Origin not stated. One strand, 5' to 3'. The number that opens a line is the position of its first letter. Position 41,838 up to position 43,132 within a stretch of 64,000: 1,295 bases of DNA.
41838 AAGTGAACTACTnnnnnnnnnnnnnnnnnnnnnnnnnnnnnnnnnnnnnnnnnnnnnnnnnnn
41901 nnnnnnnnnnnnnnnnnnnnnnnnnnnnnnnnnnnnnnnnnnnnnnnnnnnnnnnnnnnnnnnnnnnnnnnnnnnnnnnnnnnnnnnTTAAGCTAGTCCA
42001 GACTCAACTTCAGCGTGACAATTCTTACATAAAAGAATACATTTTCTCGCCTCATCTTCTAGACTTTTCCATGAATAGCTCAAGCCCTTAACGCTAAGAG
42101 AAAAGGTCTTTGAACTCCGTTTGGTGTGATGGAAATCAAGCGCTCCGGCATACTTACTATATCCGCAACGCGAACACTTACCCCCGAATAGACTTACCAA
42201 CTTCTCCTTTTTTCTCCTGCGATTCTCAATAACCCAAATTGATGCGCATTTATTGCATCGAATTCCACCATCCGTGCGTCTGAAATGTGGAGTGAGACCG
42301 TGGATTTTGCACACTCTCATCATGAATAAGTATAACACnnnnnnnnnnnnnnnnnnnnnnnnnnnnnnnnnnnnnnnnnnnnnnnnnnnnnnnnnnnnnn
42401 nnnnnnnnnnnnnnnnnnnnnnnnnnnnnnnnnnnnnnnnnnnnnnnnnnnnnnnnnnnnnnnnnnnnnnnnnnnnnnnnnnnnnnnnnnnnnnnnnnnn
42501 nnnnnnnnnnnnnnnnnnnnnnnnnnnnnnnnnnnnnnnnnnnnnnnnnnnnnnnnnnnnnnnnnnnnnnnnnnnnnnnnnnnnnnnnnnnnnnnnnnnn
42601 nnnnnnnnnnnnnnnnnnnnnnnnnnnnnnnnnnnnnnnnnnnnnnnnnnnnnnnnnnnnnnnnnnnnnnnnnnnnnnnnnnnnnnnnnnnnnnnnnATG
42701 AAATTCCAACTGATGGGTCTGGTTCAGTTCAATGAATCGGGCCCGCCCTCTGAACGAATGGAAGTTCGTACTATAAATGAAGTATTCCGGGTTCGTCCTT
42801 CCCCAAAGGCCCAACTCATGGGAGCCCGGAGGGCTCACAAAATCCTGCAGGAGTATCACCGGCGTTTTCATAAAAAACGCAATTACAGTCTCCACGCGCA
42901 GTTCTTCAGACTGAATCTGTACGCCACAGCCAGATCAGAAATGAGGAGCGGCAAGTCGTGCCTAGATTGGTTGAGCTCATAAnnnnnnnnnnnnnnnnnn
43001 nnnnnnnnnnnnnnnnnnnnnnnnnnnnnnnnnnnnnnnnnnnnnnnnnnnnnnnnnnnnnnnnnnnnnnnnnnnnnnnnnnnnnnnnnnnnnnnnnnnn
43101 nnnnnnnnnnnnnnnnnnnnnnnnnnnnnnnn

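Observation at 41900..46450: Patchy accessory region abutting the 3' end of the intron-containing tRNA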

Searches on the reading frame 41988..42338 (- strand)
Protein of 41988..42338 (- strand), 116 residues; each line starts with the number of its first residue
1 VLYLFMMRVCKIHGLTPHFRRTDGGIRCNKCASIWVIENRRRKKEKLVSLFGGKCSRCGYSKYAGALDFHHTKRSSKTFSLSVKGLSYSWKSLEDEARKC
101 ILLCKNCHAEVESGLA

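Call 8: search_protein_families(library=pfam, max_evalue=0.1, proteins=[window:41988-42338:-])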
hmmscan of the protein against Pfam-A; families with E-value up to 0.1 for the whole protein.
window:41988-42338:- (116 aa): 3 families
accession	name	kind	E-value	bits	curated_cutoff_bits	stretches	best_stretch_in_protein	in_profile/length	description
PF19134.6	DUF5817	-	0.0039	17.6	31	1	27-67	5-36/57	Domain of unknown function (DUF5817)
PF01155.25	HypA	-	0.0043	17.5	28.9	0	18-62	63-96/112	Hydrogenase/urease nickel incorporation, metallochaperone, hypA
PF21368.3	AI2M-like_HNH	-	0.012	15.9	23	1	55-108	1-49/49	AI2M/AI1M-like, HNH endonuclease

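Call 10: search_protein_families(library=padloc, max_evalue=0.1, proteins=[window:41988-42338:-])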
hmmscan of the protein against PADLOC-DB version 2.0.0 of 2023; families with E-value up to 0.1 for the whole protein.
window:41988-42338:- (116 aa): 3 families
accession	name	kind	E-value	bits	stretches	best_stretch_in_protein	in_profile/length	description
PDLC00291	PtuA1|PtuA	-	0.012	12.1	1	32-110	44-120/773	AAA ATPase domain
PDLC00743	Effector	-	0.019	12.1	1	44-112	8-83/384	Endonuclease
PDLC00292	PtuA1|PtuA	-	0.068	9.5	1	42-109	48-116/726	AAA ATPase domain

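Call 11: search_protein_families(library=phrogs, max_evalue=0.1, proteins=[window:41988-42338:-])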
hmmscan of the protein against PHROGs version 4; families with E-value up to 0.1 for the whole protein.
window:41988-42338:- (116 aa): 9 families
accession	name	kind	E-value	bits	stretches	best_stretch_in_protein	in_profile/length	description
phrog_2255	-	DNA, RNA and nucleotide metabolism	3e-24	86.6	1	6-114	52-171/211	HNH endonuclease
phrog_3106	-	DNA, RNA and nucleotide metabolism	4.3e-20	73.5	1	31-111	139-220/252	HNH endonuclease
phrog_35854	-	DNA, RNA and nucleotide metabolism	7.6e-15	56.3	1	48-115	2-70/145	HNH endonuclease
phrog_4234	-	DNA, RNA and nucleotide metabolism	4.9e-09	37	1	40-110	17-81/130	HNH endonuclease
phrog_8048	-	DNA, RNA and nucleotide metabolism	5e-06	26.9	1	41-114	165-228/273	HNH endonuclease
phrog_740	-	DNA, RNA and nucleotide metabolism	7.8e-05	22.8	1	52-113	38-86/332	HNH endonuclease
phrog_30726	-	unknown function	0.0005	20.9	1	49-112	46-111/159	-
phrog_1271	-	DNA, RNA and nucleotide metabolism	0.0012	19.2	1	38-114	254-318/361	HNH endonuclease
phrog_119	-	DNA, RNA and nucleotide metabolism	0.036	13.9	1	43-112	194-255/443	HNH endonuclease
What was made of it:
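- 41988..42338 (-): Free-standing phage-type HNH endonuclease gene (116 aa). It has the lowest GC3 (0.41) and the worst host-codon fit in the region. PHROG HNH families E=3e-24 and 4e-20 (call 11).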

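Call 12: search_protein_families(library=ncbifam, max_evalue=0.1, proteins=[window:41988-42338:-])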
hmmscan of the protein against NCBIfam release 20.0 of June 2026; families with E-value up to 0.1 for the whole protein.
window:41988-42338:- (116 aa): 0 families

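Call 22: list_cluster_members(proteins=[P0001, window:41988-42338:-, window:42698-42982:+, window:43168-43788:+, window:43057-43788:+, window:44247-44687:+, window:44190-44687:+, window:44833-45372:-, window:44833-45363:-, window:46244-46432:+])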
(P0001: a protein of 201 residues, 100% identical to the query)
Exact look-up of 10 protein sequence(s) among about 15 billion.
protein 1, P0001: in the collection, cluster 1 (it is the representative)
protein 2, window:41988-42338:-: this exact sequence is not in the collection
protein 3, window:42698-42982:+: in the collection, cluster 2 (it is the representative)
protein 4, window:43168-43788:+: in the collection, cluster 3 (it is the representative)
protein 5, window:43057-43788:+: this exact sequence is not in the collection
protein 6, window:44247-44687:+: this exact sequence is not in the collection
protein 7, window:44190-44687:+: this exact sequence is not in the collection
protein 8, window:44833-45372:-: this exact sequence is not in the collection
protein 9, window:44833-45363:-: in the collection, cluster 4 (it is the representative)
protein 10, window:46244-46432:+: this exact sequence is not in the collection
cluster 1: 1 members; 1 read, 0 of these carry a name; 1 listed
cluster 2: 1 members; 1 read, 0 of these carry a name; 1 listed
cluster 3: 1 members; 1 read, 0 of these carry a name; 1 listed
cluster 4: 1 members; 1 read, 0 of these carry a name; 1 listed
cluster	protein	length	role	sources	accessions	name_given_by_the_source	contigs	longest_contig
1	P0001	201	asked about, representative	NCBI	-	-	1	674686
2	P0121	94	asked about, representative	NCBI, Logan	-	-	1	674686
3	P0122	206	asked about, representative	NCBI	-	-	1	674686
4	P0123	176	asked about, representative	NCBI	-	-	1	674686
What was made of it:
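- Checked: It is annotated in NCBI as P0121 (call 22).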

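Call 32: find_related_loci(query=window:41988-42338:-, collection=viral_contigs, flank=5000)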
Query window:41988-42338:- (116 aa) in viral_contigs; peptide patterns used: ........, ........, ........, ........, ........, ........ (x = any residue, [..] = any of these).
101 stretches matched a pattern; 38 encode a relative of the query (tblastn E <= 1e-3); 38 distinct loci.
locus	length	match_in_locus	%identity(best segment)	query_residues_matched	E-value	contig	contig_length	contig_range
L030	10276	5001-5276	48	37-116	2e-22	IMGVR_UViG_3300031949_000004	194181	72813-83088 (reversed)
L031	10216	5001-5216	51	40-111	4e-20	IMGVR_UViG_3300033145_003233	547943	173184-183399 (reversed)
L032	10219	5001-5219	50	40-113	1e-19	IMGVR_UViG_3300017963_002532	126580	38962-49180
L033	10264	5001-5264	46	28-116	2e-19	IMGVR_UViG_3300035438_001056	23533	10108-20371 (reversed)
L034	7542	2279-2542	46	28-116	2e-19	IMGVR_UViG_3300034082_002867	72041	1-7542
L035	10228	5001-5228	51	37-115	1e-18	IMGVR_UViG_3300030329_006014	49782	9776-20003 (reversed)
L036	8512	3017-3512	39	43-116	2e-15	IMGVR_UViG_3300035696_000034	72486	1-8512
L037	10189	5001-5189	54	47-110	3e-15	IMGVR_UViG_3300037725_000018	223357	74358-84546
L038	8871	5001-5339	36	11-110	2e-12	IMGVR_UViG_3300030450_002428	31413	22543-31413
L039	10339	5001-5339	36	11-110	4e-12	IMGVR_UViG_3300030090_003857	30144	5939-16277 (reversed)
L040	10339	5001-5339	35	11-110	9e-12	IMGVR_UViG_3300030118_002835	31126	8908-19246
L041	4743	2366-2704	36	11-110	1e-11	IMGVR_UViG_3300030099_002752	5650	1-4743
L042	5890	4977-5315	35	11-110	1e-11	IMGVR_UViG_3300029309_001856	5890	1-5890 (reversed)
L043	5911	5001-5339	35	11-110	1e-11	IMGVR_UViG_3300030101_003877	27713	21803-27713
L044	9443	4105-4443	35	11-110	2e-11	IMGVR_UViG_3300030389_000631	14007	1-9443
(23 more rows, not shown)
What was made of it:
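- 41988..42338 (-): 38 viral-contig relatives at 32-54% identity (call 32).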

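Call 63: search_protein_families(library=pfam, max_evalue=0.001, proteins=[L070:3746-4372:+, L071:1220-1492:+, L071:2019-2516:+, L073:12-545:+, L073:1075-2364:+, L075:9-503:+, L077:92-517:+, L079:5380-5757:+, L080:5228-5962:+, L080:6450-6947:+])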
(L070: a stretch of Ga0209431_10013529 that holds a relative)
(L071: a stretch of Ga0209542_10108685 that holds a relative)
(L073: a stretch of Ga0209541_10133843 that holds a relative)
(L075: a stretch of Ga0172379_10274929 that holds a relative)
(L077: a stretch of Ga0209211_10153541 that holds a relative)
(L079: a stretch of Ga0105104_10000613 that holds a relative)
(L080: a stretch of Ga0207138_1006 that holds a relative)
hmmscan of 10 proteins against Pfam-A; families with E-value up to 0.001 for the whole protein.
L070:3746-4372:+ (209 aa): 1 family
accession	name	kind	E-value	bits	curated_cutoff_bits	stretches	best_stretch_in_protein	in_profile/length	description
PF13643.11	DUF4145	-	3.2e-18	66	23.1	1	86-164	1-82/88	Domain of unknown function (DUF4145)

L071:1220-1492:+ (91 aa): 0 families

L071:2019-2516:+ (166 aa): 0 families

L073:12-545:+ (178 aa): 1 family
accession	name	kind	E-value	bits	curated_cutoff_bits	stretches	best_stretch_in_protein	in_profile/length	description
PF15515.12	MvaI_BcnI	-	1.5e-36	127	25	1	5-171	80-227/227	MvaI/BcnI restriction endonuclease family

L073:1075-2364:+ (430 aa): 2 families
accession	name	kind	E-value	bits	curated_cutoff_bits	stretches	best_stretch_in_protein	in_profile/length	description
PF01071.24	GARS_A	-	9.4e-15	55.4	27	1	97-282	3-192/194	Phosphoribosylglycinamide synthetase, ATP-grasp (A) domain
PF02843.22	GARS_C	-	1.5e-09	38.5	34.8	1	355-416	35-92/92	Phosphoribosylglycinamide synthetase, C domain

L075:9-503:+ (165 aa): 2 families
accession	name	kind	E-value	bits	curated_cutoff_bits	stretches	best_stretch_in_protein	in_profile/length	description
PF01844.29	HNH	-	4.1e-13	49.7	21.4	1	120-163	1-45/47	HNH endonuclease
PF14279.12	HNH_5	-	4.9e-06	26.8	27.5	1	120-161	1-42/56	HNH endonuclease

L077:92-517:+ (142 aa): 1 family
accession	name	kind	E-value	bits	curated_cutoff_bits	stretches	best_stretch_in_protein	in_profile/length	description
PF00075.30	RNase_H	-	7.8e-16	59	25.8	1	8-121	4-105/141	RNase H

L079:5380-5757:+ (126 aa): 0 families

L080:5228-5962:+ (245 aa): 8 families
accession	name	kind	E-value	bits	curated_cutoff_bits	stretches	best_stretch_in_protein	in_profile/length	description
PF08241.18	Methyltransf_11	-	3.4e-16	60.1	21.2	1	48-144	1-94/95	Methyltransferase domain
PF13649.12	Methyltransf_25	-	3.9e-14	53.5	27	1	48-141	2-97/97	Methyltransferase domain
PF13489.12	Methyltransf_23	-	2.3e-12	47.4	27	1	43-207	22-162/164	Methyltransferase domain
PF08242.18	Methyltransf_12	-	2.5e-12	47.8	30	1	48-143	1-98/98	Methyltransferase domain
PF13847.12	Methyltransf_31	-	8.6e-12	45.4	27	1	43-160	3-127/145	Methyltransferase domain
PF01209.24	Ubie_methyltran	-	4.6e-07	29.9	20.1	1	36-144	40-150/233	ubiE/COQ5 methyltransferase family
PF01728.25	FtsJ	-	3.2e-05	24.4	24.1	1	43-115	21-96/181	FtsJ-like methyltransferase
PF08003.17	Methyltransf_9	-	7.4e-05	22.3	23.8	1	39-144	111-216/315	Protein of unknown function (DUF1698)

L080:6450-6947:+ (166 aa): 1 family
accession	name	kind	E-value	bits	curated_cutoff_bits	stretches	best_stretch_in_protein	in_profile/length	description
PF00856.33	SET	-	1.3e-17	64.6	22.4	1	18-115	1-104/105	SET domain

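Call 68: search_solved_structures(query=window:41988-42338:-, max_evalue=1)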
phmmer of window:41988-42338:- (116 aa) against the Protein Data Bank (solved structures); distinct sequences matched with E-value up to 1: 7.
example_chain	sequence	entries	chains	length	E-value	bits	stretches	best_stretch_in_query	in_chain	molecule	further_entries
6i38_A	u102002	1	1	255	0.039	17.2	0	18-48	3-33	nv2Pizza6-AYW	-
9dkl_A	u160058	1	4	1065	0.3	14.4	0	7-68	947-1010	BK channel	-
9di8_A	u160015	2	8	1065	0.3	14.4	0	7-68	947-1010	BK channel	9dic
9dit_A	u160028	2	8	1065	0.3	14.4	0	7-68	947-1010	BK channel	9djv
9dkf_A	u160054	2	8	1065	0.3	14.4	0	7-68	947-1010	BK channel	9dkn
5tj6_A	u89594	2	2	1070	0.3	14.3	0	7-68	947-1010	High conductance calcium-activated potassium channel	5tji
7rjt_A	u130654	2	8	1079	0.31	14.3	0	7-68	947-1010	BK channel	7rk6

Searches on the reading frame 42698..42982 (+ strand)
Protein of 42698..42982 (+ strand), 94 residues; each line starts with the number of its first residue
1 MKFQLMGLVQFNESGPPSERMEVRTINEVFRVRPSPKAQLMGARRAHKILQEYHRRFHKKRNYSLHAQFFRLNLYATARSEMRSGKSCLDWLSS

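Call 8: search_protein_families(library=pfam, max_evalue=0.1, proteins=[window:42698-42982:+])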
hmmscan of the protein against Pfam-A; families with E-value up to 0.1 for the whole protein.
window:42698-42982:+ (94 aa): 0 families

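Call 10: search_protein_families(library=padloc, max_evalue=0.1, proteins=[window:42698-42982:+])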
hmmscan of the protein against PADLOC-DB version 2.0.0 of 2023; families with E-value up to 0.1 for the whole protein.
window:42698-42982:+ (94 aa): 0 families

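Call 11: search_protein_families(library=phrogs, max_evalue=0.1, proteins=[window:42698-42982:+])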
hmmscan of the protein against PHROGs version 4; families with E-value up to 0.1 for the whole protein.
window:42698-42982:+ (94 aa): 0 families

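Call 12: search_protein_families(library=ncbifam, max_evalue=0.1, proteins=[window:42698-42982:+])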
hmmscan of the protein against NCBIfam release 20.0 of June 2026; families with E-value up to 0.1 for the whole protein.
window:42698-42982:+ (94 aa): 0 families
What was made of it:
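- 42698..42982 (+): Basic 94-aa ORF (P0121) of doubtful coding status. A 97-aa ORF on the opposite strand (42602-42895) overlaps it and scores slightly better. No hit in any library (calls 8, 10-12).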

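Call 63: search_protein_families(library=pfam, max_evalue=0.001, proteins=[L070:3746-4372:+, L071:1220-1492:+, L071:2019-2516:+, L073:12-545:+, L073:1075-2364:+, L075:9-503:+, L077:92-517:+, L079:5380-5757:+, L080:5228-5962:+, L080:6450-6947:+])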
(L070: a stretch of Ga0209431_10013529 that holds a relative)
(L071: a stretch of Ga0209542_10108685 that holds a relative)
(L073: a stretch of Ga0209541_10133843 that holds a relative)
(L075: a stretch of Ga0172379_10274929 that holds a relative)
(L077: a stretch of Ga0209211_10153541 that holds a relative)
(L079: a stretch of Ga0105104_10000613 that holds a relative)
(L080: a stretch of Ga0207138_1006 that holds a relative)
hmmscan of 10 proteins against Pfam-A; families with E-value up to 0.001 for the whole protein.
L070:3746-4372:+ (209 aa): 1 family
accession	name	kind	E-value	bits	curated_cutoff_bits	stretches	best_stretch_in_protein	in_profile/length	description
PF13643.11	DUF4145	-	3.2e-18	66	23.1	1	86-164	1-82/88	Domain of unknown function (DUF4145)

L071:1220-1492:+ (91 aa): 0 families

L071:2019-2516:+ (166 aa): 0 families

L073:12-545:+ (178 aa): 1 family
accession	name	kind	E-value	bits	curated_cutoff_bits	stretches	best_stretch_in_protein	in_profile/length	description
PF15515.12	MvaI_BcnI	-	1.5e-36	127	25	1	5-171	80-227/227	MvaI/BcnI restriction endonuclease family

L073:1075-2364:+ (430 aa): 2 families
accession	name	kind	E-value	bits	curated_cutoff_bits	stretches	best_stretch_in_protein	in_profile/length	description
PF01071.24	GARS_A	-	9.4e-15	55.4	27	1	97-282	3-192/194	Phosphoribosylglycinamide synthetase, ATP-grasp (A) domain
PF02843.22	GARS_C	-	1.5e-09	38.5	34.8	1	355-416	35-92/92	Phosphoribosylglycinamide synthetase, C domain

L075:9-503:+ (165 aa): 2 families
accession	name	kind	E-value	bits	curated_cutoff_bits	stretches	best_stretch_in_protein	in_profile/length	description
PF01844.29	HNH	-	4.1e-13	49.7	21.4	1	120-163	1-45/47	HNH endonuclease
PF14279.12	HNH_5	-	4.9e-06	26.8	27.5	1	120-161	1-42/56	HNH endonuclease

L077:92-517:+ (142 aa): 1 family
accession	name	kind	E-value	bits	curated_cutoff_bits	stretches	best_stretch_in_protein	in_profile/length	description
PF00075.30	RNase_H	-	7.8e-16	59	25.8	1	8-121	4-105/141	RNase H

L079:5380-5757:+ (126 aa): 0 families

L080:5228-5962:+ (245 aa): 8 families
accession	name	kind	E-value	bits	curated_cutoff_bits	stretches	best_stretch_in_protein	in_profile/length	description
PF08241.18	Methyltransf_11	-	3.4e-16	60.1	21.2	1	48-144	1-94/95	Methyltransferase domain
PF13649.12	Methyltransf_25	-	3.9e-14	53.5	27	1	48-141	2-97/97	Methyltransferase domain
PF13489.12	Methyltransf_23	-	2.3e-12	47.4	27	1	43-207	22-162/164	Methyltransferase domain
PF08242.18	Methyltransf_12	-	2.5e-12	47.8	30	1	48-143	1-98/98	Methyltransferase domain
PF13847.12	Methyltransf_31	-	8.6e-12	45.4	27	1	43-160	3-127/145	Methyltransferase domain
PF01209.24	Ubie_methyltran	-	4.6e-07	29.9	20.1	1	36-144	40-150/233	ubiE/COQ5 methyltransferase family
PF01728.25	FtsJ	-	3.2e-05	24.4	24.1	1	43-115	21-96/181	FtsJ-like methyltransferase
PF08003.17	Methyltransf_9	-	7.4e-05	22.3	23.8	1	39-144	111-216/315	Protein of unknown function (DUF1698)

L080:6450-6947:+ (166 aa): 1 family
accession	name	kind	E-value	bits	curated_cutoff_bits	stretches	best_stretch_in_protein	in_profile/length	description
PF00856.33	SET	-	1.3e-17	64.6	22.4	1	18-115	1-104/105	SET domain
